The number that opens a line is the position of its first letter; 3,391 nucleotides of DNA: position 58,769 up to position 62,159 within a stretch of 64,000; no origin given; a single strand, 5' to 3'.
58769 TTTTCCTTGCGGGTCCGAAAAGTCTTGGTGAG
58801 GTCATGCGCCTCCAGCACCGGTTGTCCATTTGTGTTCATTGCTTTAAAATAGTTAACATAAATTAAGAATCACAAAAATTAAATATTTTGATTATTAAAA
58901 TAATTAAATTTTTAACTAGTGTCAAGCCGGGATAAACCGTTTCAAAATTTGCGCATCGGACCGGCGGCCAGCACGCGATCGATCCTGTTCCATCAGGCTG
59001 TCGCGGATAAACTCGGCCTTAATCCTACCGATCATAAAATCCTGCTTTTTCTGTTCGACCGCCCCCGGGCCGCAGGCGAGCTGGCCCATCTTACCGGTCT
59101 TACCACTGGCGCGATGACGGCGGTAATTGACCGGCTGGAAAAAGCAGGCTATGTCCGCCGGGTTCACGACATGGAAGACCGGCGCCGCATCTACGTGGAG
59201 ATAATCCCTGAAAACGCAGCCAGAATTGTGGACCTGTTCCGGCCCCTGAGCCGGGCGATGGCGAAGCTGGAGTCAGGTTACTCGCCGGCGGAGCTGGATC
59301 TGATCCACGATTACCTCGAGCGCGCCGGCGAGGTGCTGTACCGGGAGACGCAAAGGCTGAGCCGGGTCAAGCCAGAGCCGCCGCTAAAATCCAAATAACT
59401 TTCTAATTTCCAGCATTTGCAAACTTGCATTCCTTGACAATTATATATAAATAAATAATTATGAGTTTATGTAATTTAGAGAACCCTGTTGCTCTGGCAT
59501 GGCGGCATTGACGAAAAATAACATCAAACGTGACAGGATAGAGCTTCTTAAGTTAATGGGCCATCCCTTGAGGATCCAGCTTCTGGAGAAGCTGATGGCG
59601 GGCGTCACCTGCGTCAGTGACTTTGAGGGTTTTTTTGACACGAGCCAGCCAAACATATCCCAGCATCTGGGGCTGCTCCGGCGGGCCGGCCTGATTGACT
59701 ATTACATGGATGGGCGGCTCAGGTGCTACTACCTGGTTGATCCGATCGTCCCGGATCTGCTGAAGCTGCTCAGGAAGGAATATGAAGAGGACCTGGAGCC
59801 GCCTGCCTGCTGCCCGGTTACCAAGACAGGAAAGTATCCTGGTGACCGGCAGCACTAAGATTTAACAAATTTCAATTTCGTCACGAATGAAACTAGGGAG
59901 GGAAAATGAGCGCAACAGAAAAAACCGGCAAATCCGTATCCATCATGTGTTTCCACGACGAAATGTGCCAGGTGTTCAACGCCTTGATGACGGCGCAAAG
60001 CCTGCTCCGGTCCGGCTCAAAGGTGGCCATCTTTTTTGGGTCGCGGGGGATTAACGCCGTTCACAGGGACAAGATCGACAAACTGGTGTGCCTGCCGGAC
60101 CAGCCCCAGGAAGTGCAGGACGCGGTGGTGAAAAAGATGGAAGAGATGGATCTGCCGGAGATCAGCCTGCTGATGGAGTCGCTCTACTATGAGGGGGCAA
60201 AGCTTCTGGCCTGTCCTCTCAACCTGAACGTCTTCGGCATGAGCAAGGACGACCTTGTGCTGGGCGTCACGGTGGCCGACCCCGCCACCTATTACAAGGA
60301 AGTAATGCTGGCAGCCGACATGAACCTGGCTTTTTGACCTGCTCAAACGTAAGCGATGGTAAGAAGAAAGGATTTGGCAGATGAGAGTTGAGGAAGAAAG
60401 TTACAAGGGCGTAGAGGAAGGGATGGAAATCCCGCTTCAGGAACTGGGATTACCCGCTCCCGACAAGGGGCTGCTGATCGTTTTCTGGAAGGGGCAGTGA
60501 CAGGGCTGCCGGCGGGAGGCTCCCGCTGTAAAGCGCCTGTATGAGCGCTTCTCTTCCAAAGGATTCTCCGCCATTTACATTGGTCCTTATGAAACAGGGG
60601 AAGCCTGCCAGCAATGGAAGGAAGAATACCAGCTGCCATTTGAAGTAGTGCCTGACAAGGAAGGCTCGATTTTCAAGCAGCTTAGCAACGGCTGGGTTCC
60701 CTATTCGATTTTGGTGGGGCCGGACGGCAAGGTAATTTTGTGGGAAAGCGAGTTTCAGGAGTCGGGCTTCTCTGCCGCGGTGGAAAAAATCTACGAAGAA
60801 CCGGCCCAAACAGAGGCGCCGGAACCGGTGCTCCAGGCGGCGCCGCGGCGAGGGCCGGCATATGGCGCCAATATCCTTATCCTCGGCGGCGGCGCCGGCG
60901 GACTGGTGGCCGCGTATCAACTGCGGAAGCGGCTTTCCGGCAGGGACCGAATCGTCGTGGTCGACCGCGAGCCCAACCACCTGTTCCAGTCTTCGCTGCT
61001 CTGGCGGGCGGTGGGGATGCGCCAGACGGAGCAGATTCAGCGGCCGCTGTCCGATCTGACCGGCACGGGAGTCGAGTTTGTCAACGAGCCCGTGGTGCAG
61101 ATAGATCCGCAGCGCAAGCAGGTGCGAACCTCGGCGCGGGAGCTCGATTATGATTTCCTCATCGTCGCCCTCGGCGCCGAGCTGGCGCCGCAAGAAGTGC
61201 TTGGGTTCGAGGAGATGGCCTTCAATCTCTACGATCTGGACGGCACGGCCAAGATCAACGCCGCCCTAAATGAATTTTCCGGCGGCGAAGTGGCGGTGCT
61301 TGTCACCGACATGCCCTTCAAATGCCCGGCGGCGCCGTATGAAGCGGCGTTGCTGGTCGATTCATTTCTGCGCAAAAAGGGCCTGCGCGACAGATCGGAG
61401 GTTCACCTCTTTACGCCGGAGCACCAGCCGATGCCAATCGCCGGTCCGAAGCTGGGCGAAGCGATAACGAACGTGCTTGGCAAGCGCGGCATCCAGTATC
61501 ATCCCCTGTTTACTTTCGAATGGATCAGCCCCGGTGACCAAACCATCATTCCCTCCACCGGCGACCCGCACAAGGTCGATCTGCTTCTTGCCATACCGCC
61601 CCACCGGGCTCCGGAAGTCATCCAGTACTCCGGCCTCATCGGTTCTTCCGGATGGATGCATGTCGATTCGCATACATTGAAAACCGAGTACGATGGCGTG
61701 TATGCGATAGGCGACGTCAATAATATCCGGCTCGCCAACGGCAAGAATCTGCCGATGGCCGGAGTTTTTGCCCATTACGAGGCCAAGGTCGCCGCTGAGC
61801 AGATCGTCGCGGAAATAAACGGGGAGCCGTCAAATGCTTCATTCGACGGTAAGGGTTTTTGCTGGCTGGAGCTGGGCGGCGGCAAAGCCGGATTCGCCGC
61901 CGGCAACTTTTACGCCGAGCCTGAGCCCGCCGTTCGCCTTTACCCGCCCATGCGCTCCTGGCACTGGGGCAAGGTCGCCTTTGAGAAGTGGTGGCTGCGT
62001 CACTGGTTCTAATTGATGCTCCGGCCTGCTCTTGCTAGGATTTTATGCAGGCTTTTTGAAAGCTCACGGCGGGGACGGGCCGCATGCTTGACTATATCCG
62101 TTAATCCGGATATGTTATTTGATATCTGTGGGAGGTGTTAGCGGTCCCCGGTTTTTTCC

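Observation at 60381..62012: In-frame TGA exactly at the first Cys of a TlpA-like CxxC motif, fused in-frame to an SQR-like flavoprotein: candidate selenocysteine redoxin-SQR fusion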

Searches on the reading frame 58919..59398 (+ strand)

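Call 47: search_protein_families(library=pfam, proteins=[window:58919-59398:+], max_evalue=0.001)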
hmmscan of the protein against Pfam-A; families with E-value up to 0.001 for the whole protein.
window:58919-59398:+ (159 aa): 7 families
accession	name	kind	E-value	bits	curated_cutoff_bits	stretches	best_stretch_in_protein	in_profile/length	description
PF12802.13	MarR_2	-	2.1e-11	44.3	27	1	32-90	1-61/61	MarR family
PF01047.28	MarR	-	1.6e-10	41.1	24.6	1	34-90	1-58/59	MarR family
PF13412.12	HTH_24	-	3.5e-06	26.9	21.9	1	34-80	1-48/48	Winged helix-turn-helix DNA-binding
PF13463.12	HTH_27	-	1.8e-05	25.3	22.2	1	34-94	1-63/68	Winged helix DNA-binding domain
PF22381.2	Staph_reg_Sar_Rot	-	0.00015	22.2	27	1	26-96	4-75/85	Transcriptional regulator SarA/Rot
PF13601.12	HTH_34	-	0.00022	21.8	27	1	53-97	18-63/80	Winged helix DNA-binding domain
PF17782.7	DprA_WH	-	0.00037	20.9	22.9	1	31-83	7-59/61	DprA winged helix domain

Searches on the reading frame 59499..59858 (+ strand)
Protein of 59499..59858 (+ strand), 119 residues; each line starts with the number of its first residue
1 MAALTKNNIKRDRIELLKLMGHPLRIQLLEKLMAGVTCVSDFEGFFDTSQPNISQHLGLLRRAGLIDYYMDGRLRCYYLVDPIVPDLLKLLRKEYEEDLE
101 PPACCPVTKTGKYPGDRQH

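Call 47: search_protein_families(library=pfam, proteins=[window:59499-59858:+], max_evalue=0.001)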
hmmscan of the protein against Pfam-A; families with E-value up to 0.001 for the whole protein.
window:59499-59858:+ (119 aa): 2 families
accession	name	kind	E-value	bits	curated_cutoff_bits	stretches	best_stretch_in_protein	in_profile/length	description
PF01022.26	HTH_5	-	1e-08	35.3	22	1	23-68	2-47/47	Bacterial regulatory protein, arsR family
PF12840.13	HTH_20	-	6.6e-05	23.2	27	1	21-67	2-49/51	Helix-turn-helix domain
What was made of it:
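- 59499..59858 (+): ArsR/SmtB-family regulator, 119 aa, with Cys38, Cys76 and Cys103-Cys104. Pfam HTH_5 (call 47).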

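Call 59: search_solved_structures(query=window:59499-59855:+, max_evalue=0.01, show_alignments=3)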
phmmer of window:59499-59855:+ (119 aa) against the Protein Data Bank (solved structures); distinct sequences matched with E-value up to 0.01: 22.
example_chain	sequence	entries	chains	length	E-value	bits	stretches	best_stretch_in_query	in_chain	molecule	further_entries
6jmi_A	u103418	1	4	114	4.2e-09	40.1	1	13-95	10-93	Uncharacterized HTH-type transcriptional regulator Rv0081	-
8qkf_A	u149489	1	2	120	1.1e-08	38.7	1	4-83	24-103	ArsR family transcriptional regulator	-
3f6v_A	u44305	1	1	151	1.4e-07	35.1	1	14-84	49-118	Possible transcriptional regulator, ArsR family protein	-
3pqj_A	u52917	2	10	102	2.5e-07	34.3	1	13-82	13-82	Biofilm growth-associated repressor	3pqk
7p6f_AAA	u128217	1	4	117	4.1e-07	33.6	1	17-80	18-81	Transcriptional regulator SrnR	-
6j0e_A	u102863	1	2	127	6.8e-07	32.9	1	14-87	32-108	Arsenic responsive repressor ArsR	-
4k2e_A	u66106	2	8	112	1.4e-06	32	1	6-95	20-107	Transcriptional activator HlyU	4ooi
6o8k_A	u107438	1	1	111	1.3e-05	28.8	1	13-89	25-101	Transcriptional regulator, ArsR family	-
13ct_A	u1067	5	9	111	1.3e-05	28.8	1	13-89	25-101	Transcriptional regulator, ArsR family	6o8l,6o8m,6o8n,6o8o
3jth_A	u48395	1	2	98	4.5e-05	27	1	13-97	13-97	Transcription activator HlyU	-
5znx_A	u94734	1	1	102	5e-05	26.9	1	13-97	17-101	Transcriptional activator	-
2zkz_A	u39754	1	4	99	0.00054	23.6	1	11-92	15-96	Transcriptional repressor pagR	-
2jsc_A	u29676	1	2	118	0.00063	23.3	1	17-102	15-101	Transcriptional regulator Rv1994c/MT2050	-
3cuo_A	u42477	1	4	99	0.00078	23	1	14-93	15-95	Uncharacterized HTH-type transcriptional regulator ygaV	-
1r1t_A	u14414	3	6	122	0.00097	22.7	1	12-83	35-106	Transcriptional repressor smtB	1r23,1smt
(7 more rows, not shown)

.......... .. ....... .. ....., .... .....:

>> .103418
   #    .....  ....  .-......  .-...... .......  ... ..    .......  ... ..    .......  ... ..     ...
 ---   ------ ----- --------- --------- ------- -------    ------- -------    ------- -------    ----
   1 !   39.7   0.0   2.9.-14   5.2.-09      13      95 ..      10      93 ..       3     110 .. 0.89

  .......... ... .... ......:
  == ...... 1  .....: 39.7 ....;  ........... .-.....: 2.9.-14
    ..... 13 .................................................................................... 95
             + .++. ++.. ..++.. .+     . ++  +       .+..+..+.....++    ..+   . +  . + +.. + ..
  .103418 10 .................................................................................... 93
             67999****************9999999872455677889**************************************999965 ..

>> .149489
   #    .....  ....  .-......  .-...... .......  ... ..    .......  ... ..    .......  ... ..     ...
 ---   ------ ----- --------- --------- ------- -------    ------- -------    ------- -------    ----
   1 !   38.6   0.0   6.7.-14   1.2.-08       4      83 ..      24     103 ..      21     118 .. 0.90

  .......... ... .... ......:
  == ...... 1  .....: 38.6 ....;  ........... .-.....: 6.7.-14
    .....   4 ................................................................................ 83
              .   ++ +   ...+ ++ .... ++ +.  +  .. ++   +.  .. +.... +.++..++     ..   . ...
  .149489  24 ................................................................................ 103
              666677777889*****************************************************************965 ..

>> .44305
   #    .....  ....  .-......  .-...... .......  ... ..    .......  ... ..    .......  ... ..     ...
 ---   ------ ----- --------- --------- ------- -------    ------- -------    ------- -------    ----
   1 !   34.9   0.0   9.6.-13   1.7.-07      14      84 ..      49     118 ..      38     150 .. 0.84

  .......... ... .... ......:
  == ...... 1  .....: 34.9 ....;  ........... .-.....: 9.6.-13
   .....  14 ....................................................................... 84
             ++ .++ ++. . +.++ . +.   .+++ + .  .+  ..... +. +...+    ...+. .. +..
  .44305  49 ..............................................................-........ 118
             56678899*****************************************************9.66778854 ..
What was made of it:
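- Tried and rejected: Those proteins appear among the PDB hits but rank below Rv0081 and generic ArsR proteins (call 59).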

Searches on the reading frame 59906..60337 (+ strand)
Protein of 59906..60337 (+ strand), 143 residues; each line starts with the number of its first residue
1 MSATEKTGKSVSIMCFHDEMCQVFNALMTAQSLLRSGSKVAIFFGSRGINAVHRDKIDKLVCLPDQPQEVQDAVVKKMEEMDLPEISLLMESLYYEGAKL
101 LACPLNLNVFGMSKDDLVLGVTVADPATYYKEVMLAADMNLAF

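Call 47: search_protein_families(library=pfam, proteins=[window:59906-60337:+], max_evalue=0.001)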
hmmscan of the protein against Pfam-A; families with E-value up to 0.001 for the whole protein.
window:59906-60337:+ (143 aa): 1 family
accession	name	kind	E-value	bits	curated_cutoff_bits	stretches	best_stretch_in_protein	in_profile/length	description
PF13686.11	DrsE_2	-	2.5e-13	50.7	25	1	74-141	89-155/156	DsrE/DsrF/DrsH-like family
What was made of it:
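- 59906..60337 (+): DsrE/DsrF/DsrH-like protein, 143 aa, 43 nt upstream of the selenoprotein gene. Pfam DrsE_2 (call 47).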

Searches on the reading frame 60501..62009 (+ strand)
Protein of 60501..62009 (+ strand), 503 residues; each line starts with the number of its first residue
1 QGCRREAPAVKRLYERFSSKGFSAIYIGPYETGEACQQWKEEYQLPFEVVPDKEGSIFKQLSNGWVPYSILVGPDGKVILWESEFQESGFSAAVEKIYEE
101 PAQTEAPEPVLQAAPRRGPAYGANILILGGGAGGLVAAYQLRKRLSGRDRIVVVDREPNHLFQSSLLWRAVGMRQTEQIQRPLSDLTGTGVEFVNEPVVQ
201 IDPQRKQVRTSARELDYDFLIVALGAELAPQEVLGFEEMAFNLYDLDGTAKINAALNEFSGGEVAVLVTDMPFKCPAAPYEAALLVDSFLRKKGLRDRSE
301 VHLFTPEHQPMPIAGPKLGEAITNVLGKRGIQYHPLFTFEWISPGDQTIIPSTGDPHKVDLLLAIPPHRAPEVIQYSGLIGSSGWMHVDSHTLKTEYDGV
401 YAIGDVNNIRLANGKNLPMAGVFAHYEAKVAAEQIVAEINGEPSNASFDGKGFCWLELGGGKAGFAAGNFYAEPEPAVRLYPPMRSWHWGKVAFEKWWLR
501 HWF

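Call 65: predict_structure(alignment_id=A3)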
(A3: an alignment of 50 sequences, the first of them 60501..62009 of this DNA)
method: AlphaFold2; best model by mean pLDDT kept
length: 503 residues; sequences in the alignment: 50
mean_pLDDT: 83.9   pTM: 0.84
mean pLDDT of the five models: 83.9, 81.7, 78.6, 78.0, 77.5
residues with pLDDT >= 90: 250; 70-90: 168; 50-70: 62; < 50: 23
segments of 3 or more residues with pLDDT < 50: 1-3, 100-118
pLDDT, mean of each block of 10 residues (from residue 1): 58 80 72 75 77 69 57 72 66 64 36 44 92 94 92 97 92 94 94 96 94 95 92 94 94 98 94 79 97 97 88 79 94 88 95 87 92 85 83 92 87 61 85 95 89 87 88 77 92 92 87
secondary structure, 60 per line:
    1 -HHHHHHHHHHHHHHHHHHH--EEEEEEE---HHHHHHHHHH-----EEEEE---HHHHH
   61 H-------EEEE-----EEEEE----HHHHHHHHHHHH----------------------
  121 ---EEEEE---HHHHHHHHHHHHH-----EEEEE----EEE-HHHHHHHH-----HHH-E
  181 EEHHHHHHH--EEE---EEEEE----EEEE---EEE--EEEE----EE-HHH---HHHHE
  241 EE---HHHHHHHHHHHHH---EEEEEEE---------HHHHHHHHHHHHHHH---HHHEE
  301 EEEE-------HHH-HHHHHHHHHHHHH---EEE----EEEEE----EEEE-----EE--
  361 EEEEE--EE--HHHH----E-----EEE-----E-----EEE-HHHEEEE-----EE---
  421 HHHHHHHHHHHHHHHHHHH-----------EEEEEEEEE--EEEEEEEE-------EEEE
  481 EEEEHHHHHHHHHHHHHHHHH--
elements in order: H2-20 E23-29 H33-42 E48-52 H56-61 E69-72 E78-82 H87-98 E124-128 H132-144 E150-154 E159-161 H163-170 E180-182 H183-189 E192-194 E198-202 E207-210 E214-216 E219-222 H236-239 E240-242 H246-258 E262-268 H278-292 E299-304 H316-328 E332-334 E339-343 E348-351 E361-365 H372-375 E386-388 E400-402 E407-410 H421-439 E451-459 E462-469 E477-484 H485-501
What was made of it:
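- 60798..60854 (+): Pro/Ala/Glu-rich interdomain linker (aa 140-158). pLDDT below 50 in the AlphaFold model (call 65).
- On Sulfide:quinone oxidoreductase (SQR) family: The model has pLDDT above 90 over most of the domain (call 65).
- The linker is disordered in the model (call 65).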

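Call 67: fold_search(model_id=the predicted structure, library=pdb)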
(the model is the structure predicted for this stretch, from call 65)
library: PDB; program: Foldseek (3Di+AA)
matches with E <= 10: 1398; with E <= 0.001: 581
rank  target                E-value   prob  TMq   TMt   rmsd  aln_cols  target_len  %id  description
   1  8dhk_B                1.2e-28  1.00  0.67  0.83   2.6       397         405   21  Crystal structure of human Sulfide Quinone Oxidoreductase K207E (released 2023-07-19)
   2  8dhk_A                3.5e-28  1.00  0.68  0.83   2.8       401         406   21  Crystal structure of human Sulfide Quinone Oxidoreductase K207E (released 2023-07-19)
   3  6oi6_B                5.1e-28  1.00  0.67  0.83   2.6       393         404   21  Crystal structure of human Sulfide Quinone Oxidoreductase in complex with coenzyme Q (sulfide soaked) (released 2020-01-15)
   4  3hyv_A                6.8e-28  1.00  0.68  0.79   3.3       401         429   23  3-D X-Ray structure of the sulfide:quinone oxidoreductase from the hyperthermophilic bacterium Aquifex aeolicus (released 2009-07-14)
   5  3szw                  8.4e-28  1.00  0.66  0.78   3.8       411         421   22  Crystal structure of sulfide:quinone oxidoreductase Cys128Ser variant from Acidithiobacillus ferrooxidans in complex wit (released 2012-05-16)
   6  3sxi                  3.1e-27  1.00  0.66  0.78   3.8       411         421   22  Crystal structure of sulfide:quinone oxidoreductase Cys128Ala variant from Acidithiobacillus ferrooxidans complexed with (released 2012-05-16)
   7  6oi5_B                3.3e-27  1.00  0.67  0.83   2.6       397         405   21  Crystal structure of human Sulfide Quinone Oxidoreductase (released 2020-01-15)
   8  6oi5_A                3.7e-27  1.00  0.68  0.83   2.6       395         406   21  Crystal structure of human Sulfide Quinone Oxidoreductase (released 2020-01-15)
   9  6mo6_A                4.1e-27  1.00  0.67  0.81   2.6       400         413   21  Crystal structure of the selenomethionine-substituted human sulfide:quinone oxidoreductase (released 2019-04-10)
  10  6oi6_A                4.1e-27  1.00  0.67  0.82   2.7       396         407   21  Crystal structure of human Sulfide Quinone Oxidoreductase in complex with coenzyme Q (sulfide soaked) (released 2020-01-15)
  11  6mo6_B                6.1e-27  1.00  0.66  0.80   2.8       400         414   21  Crystal structure of the selenomethionine-substituted human sulfide:quinone oxidoreductase (released 2019-04-10)
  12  3sy4                  7.2e-27  1.00  0.67  0.79   3.8       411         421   22  Crystal structure of sulfide:quinone oxidoreductase Ser126Ala variant from Acidithiobacillus ferrooxidans (released 2012-05-16)
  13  3sz0                  8.0e-27  1.00  0.66  0.78   3.8       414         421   21  Crystal structure of sulfide:quinone oxidoreductase from Acidithiobacillus ferrooxidans in complex with sodium selenide (released 2012-05-16)
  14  3t2z_A                2.5e-26  1.00  0.66  0.77   3.9       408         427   22  Crystal structure of sulfide:quinone oxidoreductase from Acidithiobacillus ferrooxidans (released 2011-08-17)
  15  3szf                  2.8e-26  1.00  0.66  0.78   3.8       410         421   22  Crystal structure of sulfide:quinone oxidoreductase H198A variant from Acidithiobacillus ferrooxidans in complex with bo (released 2012-05-16)
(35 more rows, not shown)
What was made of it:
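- Flavoprotein disulfide reductases fused to redox or sulfur-carrier domains exist, and persulfide reductases appear among the fold matches (call 67).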

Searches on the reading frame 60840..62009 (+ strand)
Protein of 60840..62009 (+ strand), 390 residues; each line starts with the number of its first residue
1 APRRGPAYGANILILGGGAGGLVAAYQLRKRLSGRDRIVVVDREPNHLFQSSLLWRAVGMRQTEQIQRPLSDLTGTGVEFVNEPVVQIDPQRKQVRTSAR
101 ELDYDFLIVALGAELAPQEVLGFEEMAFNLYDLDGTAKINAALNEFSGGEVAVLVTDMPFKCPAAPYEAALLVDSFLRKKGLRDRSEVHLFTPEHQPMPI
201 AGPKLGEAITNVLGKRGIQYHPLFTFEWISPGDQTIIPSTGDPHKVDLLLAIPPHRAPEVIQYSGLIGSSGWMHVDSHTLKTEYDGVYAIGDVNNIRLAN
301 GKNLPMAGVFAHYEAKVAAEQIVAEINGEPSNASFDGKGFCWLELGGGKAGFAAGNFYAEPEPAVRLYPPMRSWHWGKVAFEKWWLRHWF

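Call 41: search_solved_structures(query=window:60840-62009:+, max_evalue=0.001, show_alignments=2)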
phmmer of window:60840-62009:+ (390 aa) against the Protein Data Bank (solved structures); distinct sequences matched with E-value up to 0.001: 29.
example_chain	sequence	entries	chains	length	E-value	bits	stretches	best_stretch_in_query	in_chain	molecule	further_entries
8dhk_A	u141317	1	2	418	1.5e-29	106.5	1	11-361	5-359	Sulfide:quinone oxidoreductase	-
6mp5_A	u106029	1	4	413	5e-29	104.8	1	11-361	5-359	Sulfide:quinone oxidoreductase, mitochondrial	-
6mo6_A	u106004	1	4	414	5.1e-29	104.7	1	11-361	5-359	Sulfide:quinone oxidoreductase, mitochondrial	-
6oi5_A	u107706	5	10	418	5.2e-29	104.7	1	11-361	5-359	Sulfide:quinone oxidoreductase, mitochondrial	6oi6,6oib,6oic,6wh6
1fcd_A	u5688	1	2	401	9.1e-29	103.9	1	9-335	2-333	FLAVOCYTOCHROME C SULFIDE DEHYDROGENASE (FLAVIN-BINDING SUBUNIT)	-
3h8i_A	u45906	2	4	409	3e-28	102.2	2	11-153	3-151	NADH oxidase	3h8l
3vrd_B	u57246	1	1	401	2.1e-25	92.8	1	9-342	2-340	Flavocytochrome c flavin subunit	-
3hyv_A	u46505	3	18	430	2.4e-25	92.6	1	11-386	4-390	Sulfide-quinone reductase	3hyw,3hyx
3szw_A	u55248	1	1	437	2.3e-21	79.6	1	10-387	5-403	Sulfide-quinone reductase, putative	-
3szf_A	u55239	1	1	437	3e-21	79.2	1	10-387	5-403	Sulfide-quinone reductase, putative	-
3sxi_A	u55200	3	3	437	3.1e-21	79.1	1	10-387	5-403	Sulfide-quinone reductase, putative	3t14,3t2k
3sz0_A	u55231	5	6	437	3.5e-21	78.9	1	10-387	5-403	Sulfide-quinone reductase, putative | Sulfide-quinone reductase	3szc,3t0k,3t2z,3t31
3t2y_A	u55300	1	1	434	4.4e-21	78.6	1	10-387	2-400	Sulfide-quinone reductase, putative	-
3sy4_A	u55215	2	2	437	6e-21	78.2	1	10-387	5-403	Sulfide-quinone reductase, putative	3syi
3kpk_A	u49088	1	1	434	3.3e-20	75.7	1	10-387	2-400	Sulfide-quinone reductase, putative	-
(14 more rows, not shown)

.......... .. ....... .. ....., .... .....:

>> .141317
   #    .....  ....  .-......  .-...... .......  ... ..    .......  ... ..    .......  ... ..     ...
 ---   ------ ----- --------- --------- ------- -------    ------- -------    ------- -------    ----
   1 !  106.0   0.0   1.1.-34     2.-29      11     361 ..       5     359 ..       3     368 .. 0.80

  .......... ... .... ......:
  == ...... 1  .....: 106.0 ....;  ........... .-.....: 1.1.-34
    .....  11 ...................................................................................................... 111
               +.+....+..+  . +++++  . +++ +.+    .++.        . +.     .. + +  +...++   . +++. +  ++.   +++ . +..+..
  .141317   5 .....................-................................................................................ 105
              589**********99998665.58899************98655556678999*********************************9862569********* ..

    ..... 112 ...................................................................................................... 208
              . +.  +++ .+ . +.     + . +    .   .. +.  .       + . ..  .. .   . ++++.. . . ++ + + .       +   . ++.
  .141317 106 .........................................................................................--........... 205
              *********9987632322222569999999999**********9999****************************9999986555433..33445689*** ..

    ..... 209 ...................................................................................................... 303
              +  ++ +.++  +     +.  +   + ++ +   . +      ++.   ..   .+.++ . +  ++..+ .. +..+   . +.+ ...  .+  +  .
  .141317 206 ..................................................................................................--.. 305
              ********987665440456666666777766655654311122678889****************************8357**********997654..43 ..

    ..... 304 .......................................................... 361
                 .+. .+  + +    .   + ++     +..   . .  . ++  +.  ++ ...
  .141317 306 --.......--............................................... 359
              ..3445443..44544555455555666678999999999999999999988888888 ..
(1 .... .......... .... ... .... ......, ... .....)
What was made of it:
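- On Sulfide:quinone oxidoreductase (SQR) family: The top sequence and fold matches in PDB are SQRs (calls 41, 67).
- Closest known: Human SQOR and bacterial SQRs of known structure. Same: They share the fold (TM 0.83 normalised to the target), the FAD motif, both redox cysteines and a C-terminal helix (calls 41, 65, 67).
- Both SQR-type cysteines and the whole SQR fold are conserved, which points to sulfide as substrate (calls 41, 67).
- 61323..61325 (+): Cys315 (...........), the first redox-active cysteine. Aligns with the Cys of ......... in human SQOR (call 41).
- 61860..61862 (+): Cys494 (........), the second redox-active cysteine. Aligns with the Cys of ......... in human SQOR (call 41).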
